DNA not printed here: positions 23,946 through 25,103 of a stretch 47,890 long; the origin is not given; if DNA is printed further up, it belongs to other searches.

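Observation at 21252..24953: Orphan CbbQ/NorQ AAA+ and CbbO/NorD VWA pair chained to a VOC-fold metalloenzyme-like gene: candidate new client for a QD/QO-type remodeller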

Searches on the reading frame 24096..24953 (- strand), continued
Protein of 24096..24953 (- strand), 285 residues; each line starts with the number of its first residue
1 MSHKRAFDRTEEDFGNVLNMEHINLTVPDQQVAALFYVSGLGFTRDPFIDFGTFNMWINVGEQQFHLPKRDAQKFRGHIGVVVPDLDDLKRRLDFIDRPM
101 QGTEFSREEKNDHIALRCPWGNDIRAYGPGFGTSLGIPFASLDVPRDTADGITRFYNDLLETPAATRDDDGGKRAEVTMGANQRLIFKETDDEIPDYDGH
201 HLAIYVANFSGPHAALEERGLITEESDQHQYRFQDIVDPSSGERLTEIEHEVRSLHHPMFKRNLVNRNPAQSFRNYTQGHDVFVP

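Call 45: search_protein_families(library=pfam, proteins=[L105:7832-9289:-, L105:6826-7722:-, L105:5741-6790:-, L105:4928-5710:-, L105:3472-4950:-, L032:9873-10679:+, L032:10710-11588:+, L032:11604-12815:+, L014:9256-11814:-, L014:11905-12666:-], max_evalue=0.001)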
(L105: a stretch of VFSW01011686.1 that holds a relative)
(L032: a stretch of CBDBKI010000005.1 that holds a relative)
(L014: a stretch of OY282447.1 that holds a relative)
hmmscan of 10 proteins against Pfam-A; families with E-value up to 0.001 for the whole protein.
L105:7832-9289:- (485 aa): 5 families
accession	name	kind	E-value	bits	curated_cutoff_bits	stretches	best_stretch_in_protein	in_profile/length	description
PF01406.26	tRNA-synt_1e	-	6.4e-84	282.3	27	1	25-338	4-298/301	tRNA synthetases class I (C) catalytic domain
PF23493.1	CysS_C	-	3.6e-08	33.8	23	1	432-476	2-46/51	Cysteinyl-tRNA ligase anticodon binding domain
PF09190.17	DALR_2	-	1.3e-06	29.3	22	1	373-421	1-56/57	DALR domain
PF09334.17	tRNA-synt_1g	-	2.4e-06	27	20.1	1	43-167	13-124/391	tRNA synthetases class I (M)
PF01921.24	tRNA-synt_1f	-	0.00039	19.9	27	0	237-339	226-328/360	tRNA synthetases class I (K)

L105:6826-7722:- (298 aa): 3 families
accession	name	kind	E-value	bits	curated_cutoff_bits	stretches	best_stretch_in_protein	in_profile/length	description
PF07728.20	AAA_5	-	2.9e-32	112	22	1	59-199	1-139/139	AAA domain (dynein-related subfamily)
PF08406.16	CbbQ_C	-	6.6e-27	94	20.6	1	212-295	1-84/85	CbbQ/NirQ/NorQ C-terminal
PF07724.20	AAA_2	-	0.00019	22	27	1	60-165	6-109/166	AAA domain (Cdc48 subfamily)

L105:5741-6790:- (349 aa): 1 family
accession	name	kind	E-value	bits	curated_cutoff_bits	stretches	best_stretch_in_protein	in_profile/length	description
PF01212.27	Beta_elim_lyase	-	6.9e-104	347.6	27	1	3-288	1-286/288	Beta-eliminating lyase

L105:4928-5710:- (260 aa): 5 families
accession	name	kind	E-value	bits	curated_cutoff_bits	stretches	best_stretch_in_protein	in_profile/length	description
PF13561.12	adh_short_C2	-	2e-63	214.5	27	1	19-256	1-234/236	Enoyl-(Acyl carrier protein) reductase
PF00106.31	adh_short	-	9.4e-52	175.8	26.6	1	16-204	4-188/195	short chain dehydrogenase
PF08659.16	KR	-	1.4e-09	38.5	22.6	1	16-168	4-152/180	KR domain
PF01370.27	Epimerase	-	5.4e-06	26.4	20.9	1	16-196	2-176/240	NAD dependent epimerase/dehydratase family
PF23441.1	SDR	-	8.2e-06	25.8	27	1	16-256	11-254/258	SDR-like rossmann domain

L105:3472-4950:- (492 aa): 3 families
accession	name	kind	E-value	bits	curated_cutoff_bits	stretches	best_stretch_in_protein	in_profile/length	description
PF13520.12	AA_permease_2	-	4.3e-47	161.4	27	1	46-446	1-401/427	Amino acid permease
PF00324.27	AA_permease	-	6.6e-37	127.7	24.6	1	53-445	4-416/470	Amino acid permease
PF13906.12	AA_permease_C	-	3e-16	59.7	27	1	426-476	1-51/51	C-terminus of AA_permease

L032:9873-10679:+ (268 aa): 1 family
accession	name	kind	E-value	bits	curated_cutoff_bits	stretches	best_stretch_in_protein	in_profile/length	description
PF06314.16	ADC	-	2.6e-32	112.7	29.8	1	20-229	14-227/238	Acetoacetate decarboxylase (ADC)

L032:10710-11588:+ (292 aa): 3 families
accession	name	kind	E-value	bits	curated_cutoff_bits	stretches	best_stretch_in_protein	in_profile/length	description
PF00106.31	adh_short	-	1.6e-36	126.1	26.6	1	7-194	1-182/195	short chain dehydrogenase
PF13561.12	adh_short_C2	-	9.7e-25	87.9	27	1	15-194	3-176/236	Enoyl-(Acyl carrier protein) reductase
PF08659.16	KR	-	3.3e-11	43.8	22.6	1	10-175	4-165/180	KR domain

L032:11604-12815:+ (403 aa): 1 family
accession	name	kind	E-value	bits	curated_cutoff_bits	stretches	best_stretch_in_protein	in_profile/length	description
PF04909.20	Amidohydro_2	-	2.3e-25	90.4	26.4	1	122-382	61-289/289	Amidohydrolase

L014:9256-11814:- (852 aa): 5 families
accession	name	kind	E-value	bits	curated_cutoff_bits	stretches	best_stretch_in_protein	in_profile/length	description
PF00488.27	MutS_V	-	1.4e-84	283.2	30.2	1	608-795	1-188/188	MutS domain V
PF05192.23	MutS_III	-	1.8e-45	156.1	34.1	1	267-557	1-194/194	MutS domain III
PF01624.25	MutS_I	-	8.8e-42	142.3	20.6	1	10-121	1-112/113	MutS domain I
PF05190.23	MutS_IV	-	1.3e-27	96.4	22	1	425-515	1-90/92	MutS family domain IV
PF05188.22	MutS_II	-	6.8e-14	52.8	25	1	135-240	6-122/133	MutS domain II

L014:11905-12666:- (253 aa): 4 families
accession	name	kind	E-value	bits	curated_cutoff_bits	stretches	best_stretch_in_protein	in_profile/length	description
PF13561.12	adh_short_C2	-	4.5e-52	177.4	27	1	15-249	6-233/236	Enoyl-(Acyl carrier protein) reductase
PF00106.31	adh_short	-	1.6e-46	158.7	26.6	1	6-198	1-191/195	short chain dehydrogenase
PF08659.16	KR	-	1.7e-13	51.4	22.6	1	8-187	3-176/180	KR domain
PF23441.1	SDR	-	0.00013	21.9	27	1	110-251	117-255/258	SDR-like rossmann domain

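Call 52: predict_structure(alignment_id=A5)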
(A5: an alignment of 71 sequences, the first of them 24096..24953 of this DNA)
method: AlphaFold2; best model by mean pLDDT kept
length: 285 residues; sequences in the alignment: 71
mean_pLDDT: 93.7   pTM: 0.90
mean pLDDT of the five models: 93.7, 93.3, 92.9, 92.6, 92.2
residues with pLDDT >= 90: 227; 70-90: 55; 50-70: 3; < 50: 0
segments of 3 or more residues with pLDDT < 50: none
pLDDT, mean of each block of 10 residues (from residue 1): 81 88 97 96 91 90 96 97 95 96 97 97 95 92 98 98 95 93 95 96 97 98 98 98 98 96 85 81 73
secondary structure, 60 per line:
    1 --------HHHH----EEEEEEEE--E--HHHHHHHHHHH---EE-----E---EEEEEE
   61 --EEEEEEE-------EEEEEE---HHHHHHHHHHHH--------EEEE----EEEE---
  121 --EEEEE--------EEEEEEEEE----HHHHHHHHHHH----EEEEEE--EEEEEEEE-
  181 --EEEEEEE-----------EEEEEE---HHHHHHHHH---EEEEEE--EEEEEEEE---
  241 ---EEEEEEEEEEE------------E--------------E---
elements in order: H9-12 E17-24 H30-40 E55-60 E63-69 E77-82 H86-97 E106-109 E114-117 E123-127 E136-144 H149-159 E164-169 E172-179 E183-189 E201-206 H210-218 E222-227 E230-237 E244-254

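Call 54: fold_search(model_id=the predicted structure, library=pdb)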
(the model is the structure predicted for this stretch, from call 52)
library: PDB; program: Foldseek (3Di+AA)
matches with E <= 10: 1119; with E <= 0.001: 311
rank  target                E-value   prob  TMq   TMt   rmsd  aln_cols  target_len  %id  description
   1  1zsw                  2.5e-12  1.00  0.58  0.51   5.6       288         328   14  Crystal Structure of Bacillus cereus Metallo Protein from Glyoxalase family (released 2005-06-07)
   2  9csj_C                2.1e-11  1.00  0.55  0.57   6.1       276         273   13  Crystal structure of human glyoxalase domain-containing protein 4 (GLOD4) at 2.33 A resolution. (released 2025-08-13)
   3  3zi1                  3.8e-11  1.00  0.57  0.58   5.3       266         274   12  Crystal structure of human glyoxalase domain-containing protein 4 (GLOD4) (released 2013-01-16)
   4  4huz                  4.2e-11  1.00  0.56  0.52   6.4       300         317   14  2,6-Dichloro-p-hydroquinone 1,2-Dioxygenase (released 2013-04-17)
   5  9csj_A                6.5e-11  1.00  0.58  0.56   6.9       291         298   13  Crystal structure of human glyoxalase domain-containing protein 4 (GLOD4) at 2.33 A resolution. (released 2025-08-13)
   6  9csj_B                6.5e-11  1.00  0.57  0.55   6.8       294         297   14  Crystal structure of human glyoxalase domain-containing protein 4 (GLOD4) at 2.33 A resolution. (released 2025-08-13)
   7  3oaj_A                7.7e-11  1.00  0.52  0.49   6.7       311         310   13  CRYSTAL STRUCTURE OF putative dioxygenase from Bacillus subtilis subsp. subtilis str. 168 (released 2010-08-18)
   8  6bnx                  4.2e-10  1.00  0.56  0.57   5.1       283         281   14  Crystal structure of V278E-glyoxalase I mutant from Zea mays in space group P6(3) (released 2018-11-21)
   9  5d7z                  8.0e-10  1.00  0.58  0.59   5.1       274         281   14  Crystal structure of glyoxalase I from Zea mays (released 2015-09-09)
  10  6bnz                  9.1e-10  1.00  0.54  0.55   5.4       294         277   13  Crystal structure of E144Q-glyoxalase I mutant from Zea mays in space group P4(1)2(1)2 (released 2018-11-21)
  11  6bnn                  1.9e-09  1.00  0.55  0.56   5.2       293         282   14  Crystal structure of V278E-glyoxalase I mutant from Zea mays in space group P4(1)2(1)2 (released 2018-11-21)
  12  3hpy_C                5.2e-09  1.00  0.32  0.31  21.7       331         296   14  Crystal Structure Analysis of the 2,3-dioxygenase LapB from Pseudomonas in the complex with 4-methylcatechol (released 2009-10-20)
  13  5zsz                  6.2e-09  1.00  0.31  0.31  18.6       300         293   14  Catechol 2,3-dioxygenase (C23O64) from Diaphorobacter sp DS2 (released 2019-05-22)
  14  7yvv                  1.1e-08  1.00  0.32  0.28  19.0       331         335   13  AcmP1, R-4-hydroxymandelate synthase (released 2023-09-06)
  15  2wl9_A                1.1e-08  1.00  0.30  0.29  21.9       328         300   17  Crystal structure of catechol 2,3-dioxygenase (released 2010-09-01)
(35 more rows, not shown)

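Call 55: search_solved_structures(query=A5, max_evalue=10, show_alignments=5)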
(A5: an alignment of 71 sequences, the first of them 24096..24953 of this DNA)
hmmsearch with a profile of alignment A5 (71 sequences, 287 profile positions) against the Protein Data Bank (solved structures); distinct sequences matched with E-value up to 10: 14.
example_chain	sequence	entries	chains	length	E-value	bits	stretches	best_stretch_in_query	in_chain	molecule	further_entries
3rmu_A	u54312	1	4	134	0.016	17.7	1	18-65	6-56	Methylmalonyl-CoA epimerase, mitochondrial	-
6qh4_C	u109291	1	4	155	0.017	17.7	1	17-65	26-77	Methylmalonyl-CoA epimerase, mitochondrial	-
5umw_A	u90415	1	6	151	0.1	15.1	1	18-59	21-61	Glyoxalase/bleomycin resisance protein/dioxygenase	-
5uhj_A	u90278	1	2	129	0.14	14.7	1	18-43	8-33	Glyoxalase/bleomycin resisance protein/dioxygenase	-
5umq_A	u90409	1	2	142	0.18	14.3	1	18-42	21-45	Glyoxalase/bleomycin resisance protein/dioxygenase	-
4i1q_A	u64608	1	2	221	0.2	14.2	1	180-243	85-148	Bridging integrator 2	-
6cky_A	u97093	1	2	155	0.21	14.1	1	18-59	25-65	Glyoxalase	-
5k0y_O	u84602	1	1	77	0.22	14.1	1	107-154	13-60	Eukaryotic translation initiation factor 3 subunit G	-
4avm_A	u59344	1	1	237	0.22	14.1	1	180-243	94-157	BRIDGING INTEGRATOR 2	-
2cq0_A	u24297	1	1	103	0.31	13.6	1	107-154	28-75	Eukaryotic translation initiation factor 3 subunit 4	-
4hc5_A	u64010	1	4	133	0.63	12.5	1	22-43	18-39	Glyoxalase/bleomycin resistance protein/dioxygenase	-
3l7t_A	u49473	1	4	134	0.66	12.5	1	18-41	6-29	Putative uncharacterized protein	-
5ump_A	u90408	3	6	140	0.93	12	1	16-41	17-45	Glyoxalase/bleomycin resisance protein/dioxygenase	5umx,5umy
5w27_A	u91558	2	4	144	0.95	12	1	16-41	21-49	Glyoxalase/bleomycin resisance protein/dioxygenase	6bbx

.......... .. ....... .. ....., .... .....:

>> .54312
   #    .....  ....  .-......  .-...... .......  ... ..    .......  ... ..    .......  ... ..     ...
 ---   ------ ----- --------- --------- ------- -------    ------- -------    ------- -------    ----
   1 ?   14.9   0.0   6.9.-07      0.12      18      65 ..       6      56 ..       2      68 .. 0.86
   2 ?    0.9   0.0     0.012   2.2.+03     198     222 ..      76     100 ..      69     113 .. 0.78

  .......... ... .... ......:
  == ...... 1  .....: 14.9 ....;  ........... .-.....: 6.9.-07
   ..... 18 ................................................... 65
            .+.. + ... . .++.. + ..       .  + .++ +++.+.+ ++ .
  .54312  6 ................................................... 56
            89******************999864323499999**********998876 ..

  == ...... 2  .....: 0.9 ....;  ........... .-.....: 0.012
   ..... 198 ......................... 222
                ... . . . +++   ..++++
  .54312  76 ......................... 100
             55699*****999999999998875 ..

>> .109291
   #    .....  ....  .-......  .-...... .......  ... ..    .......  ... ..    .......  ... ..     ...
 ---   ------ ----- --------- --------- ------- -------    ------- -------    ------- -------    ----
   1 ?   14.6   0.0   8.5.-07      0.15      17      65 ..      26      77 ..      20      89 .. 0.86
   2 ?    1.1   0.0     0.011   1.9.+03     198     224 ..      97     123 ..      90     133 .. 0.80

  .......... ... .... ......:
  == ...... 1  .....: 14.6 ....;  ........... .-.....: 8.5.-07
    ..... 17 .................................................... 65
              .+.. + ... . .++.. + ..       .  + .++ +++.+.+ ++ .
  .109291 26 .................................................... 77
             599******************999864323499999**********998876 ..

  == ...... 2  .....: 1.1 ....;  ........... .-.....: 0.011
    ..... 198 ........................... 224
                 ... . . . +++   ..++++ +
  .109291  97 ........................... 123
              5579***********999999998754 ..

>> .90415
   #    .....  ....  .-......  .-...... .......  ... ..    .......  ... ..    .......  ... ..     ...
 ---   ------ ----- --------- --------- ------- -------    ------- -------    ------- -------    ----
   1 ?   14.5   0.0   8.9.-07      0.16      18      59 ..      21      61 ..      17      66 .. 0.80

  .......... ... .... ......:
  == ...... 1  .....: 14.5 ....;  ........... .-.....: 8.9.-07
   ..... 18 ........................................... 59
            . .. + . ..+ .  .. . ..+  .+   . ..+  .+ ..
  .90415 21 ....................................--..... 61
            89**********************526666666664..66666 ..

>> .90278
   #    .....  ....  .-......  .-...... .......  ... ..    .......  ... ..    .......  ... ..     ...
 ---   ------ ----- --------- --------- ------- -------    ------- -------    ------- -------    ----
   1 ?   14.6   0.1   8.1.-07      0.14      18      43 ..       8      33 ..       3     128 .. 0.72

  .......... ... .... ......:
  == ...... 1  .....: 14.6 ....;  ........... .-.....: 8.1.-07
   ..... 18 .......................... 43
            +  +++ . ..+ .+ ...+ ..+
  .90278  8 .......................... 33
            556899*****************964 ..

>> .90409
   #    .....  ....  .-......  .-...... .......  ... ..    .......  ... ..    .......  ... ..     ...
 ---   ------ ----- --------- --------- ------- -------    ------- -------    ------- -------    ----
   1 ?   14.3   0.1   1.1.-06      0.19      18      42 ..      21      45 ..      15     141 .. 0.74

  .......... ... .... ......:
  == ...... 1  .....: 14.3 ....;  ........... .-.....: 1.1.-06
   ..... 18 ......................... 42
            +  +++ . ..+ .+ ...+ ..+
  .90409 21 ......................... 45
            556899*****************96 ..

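Call 73: find_homologous_proteins(query=P0122, max_evalue=1e-20)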
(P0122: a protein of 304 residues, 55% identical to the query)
Query P0122 (304 aa): 7796 proteins with E <= 1e-20 among 8000 candidates; the best 120 are listed.
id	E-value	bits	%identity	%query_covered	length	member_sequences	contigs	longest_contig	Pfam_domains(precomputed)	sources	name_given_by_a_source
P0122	6.2e-203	690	100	100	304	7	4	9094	-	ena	-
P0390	2.4e-179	613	87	100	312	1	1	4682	PF00903.32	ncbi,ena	-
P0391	5.1e-156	537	77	100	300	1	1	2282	-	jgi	jgi:hypothetical protein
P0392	1.5e-154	532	77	100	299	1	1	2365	-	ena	-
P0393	1.9e-153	528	74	100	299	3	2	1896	-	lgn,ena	-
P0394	5.0e-152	523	75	100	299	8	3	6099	PF00903.32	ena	-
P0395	3.8e-147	507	73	100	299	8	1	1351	-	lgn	-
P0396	6.6e-147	507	73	100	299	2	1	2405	-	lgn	-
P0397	2.8e-143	495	71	100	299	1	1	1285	-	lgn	-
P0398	3.8e-143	494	72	100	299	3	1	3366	-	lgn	-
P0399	2.3e-142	492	71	100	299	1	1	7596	-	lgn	-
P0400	2.1e-138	479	69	100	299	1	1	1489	-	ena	-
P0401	4.4e-138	478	68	100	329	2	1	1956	-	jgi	-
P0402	2.9e-133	462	67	99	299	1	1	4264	-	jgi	jgi:hypothetical protein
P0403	3.5e-133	462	67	99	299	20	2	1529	-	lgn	-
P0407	7.9e-131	454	68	100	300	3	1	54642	-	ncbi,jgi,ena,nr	ncbi:MAG: hypothetical protein OEY23_08245 [Acidimicrobiia bacterium]|nr:hypothetical protein [Acidi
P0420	2.8e-126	439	68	99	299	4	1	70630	PF00903.32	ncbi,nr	ncbi:MAG: hypothetical protein IT196_06195 [Acidimicrobiales bacterium]|nr:hypothetical protein [Aci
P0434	1.9e-121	423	64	99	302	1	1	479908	-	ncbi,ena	-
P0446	2.5e-105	370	55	99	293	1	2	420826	-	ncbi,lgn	-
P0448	1.4e-104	368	57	99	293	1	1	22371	-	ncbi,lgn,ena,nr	ncbi:MAG: hypothetical protein KUG75_13830 [Pseudomonadales bacterium]|nr:hypothetical protein [Pseu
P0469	3.5e-101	356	57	97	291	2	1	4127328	-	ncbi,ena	-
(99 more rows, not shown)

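Call 74: find_encoding_contigs(protein=P0434, flank=6000, max_places=1)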
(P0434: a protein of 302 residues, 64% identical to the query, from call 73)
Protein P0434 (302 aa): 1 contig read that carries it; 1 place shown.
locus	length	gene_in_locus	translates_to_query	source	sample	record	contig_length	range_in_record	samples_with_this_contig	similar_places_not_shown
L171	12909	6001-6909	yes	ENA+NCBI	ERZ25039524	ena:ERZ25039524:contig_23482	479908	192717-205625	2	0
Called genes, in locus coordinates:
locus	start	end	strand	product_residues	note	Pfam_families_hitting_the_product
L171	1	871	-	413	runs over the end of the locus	PF02515:CoA_transf_3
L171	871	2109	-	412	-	PF02515:CoA_transf_3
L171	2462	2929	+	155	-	PF12172:zf-ChsH2, PF01796:OB_ChsH2_C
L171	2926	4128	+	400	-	PF22691:Thiolase_C_1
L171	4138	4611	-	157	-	PF00903:Glyoxalase, PF18029:Glyoxalase_6 (weak)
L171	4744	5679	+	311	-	-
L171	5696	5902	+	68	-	-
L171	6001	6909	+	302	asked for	-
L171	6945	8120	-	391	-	PF08028:Acyl-CoA_dh_2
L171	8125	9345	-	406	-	PF00355:Rieske, PF00848:Ring_hydroxyl_A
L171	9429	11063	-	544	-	PF02776:TPP_enzyme_N, PF00205:TPP_enzyme_M, PF02775:TPP_enzyme_C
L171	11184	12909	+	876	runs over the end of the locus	PF07690:MFS_1, PF01564:Spermine_synth (weak)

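Call 75: find_encoding_contigs(protein=P0420, flank=6000, max_places=1)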
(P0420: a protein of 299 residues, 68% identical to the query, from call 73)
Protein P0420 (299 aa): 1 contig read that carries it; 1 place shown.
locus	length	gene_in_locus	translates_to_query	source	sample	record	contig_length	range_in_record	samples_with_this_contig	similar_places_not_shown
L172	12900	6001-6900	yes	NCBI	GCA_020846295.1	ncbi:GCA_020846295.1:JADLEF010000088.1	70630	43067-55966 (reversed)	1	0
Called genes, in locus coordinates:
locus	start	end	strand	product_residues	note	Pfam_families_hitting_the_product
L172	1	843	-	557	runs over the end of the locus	-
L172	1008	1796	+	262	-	PF00378:ECH_1, PF16113:ECH_2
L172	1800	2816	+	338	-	PF00296:Bac_luciferase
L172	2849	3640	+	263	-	PF13622:4HBT_3, PF20789:4HBT_3C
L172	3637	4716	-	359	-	PF00296:Bac_luciferase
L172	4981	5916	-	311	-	PF00296:Bac_luciferase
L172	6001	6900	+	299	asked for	PF00903:Glyoxalase (faint)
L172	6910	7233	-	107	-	-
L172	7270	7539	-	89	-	-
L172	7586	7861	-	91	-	-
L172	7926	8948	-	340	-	-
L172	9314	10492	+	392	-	PF02771:Acyl-CoA_dh_N (weak), PF02770:Acyl-CoA_dh_M (faint), PF08028:Acyl-CoA_dh_2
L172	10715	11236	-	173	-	PF00293:NUDIX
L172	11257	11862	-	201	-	PF01227:GTP_cyclohydroI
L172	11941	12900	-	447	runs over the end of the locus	PF00202:Aminotran_3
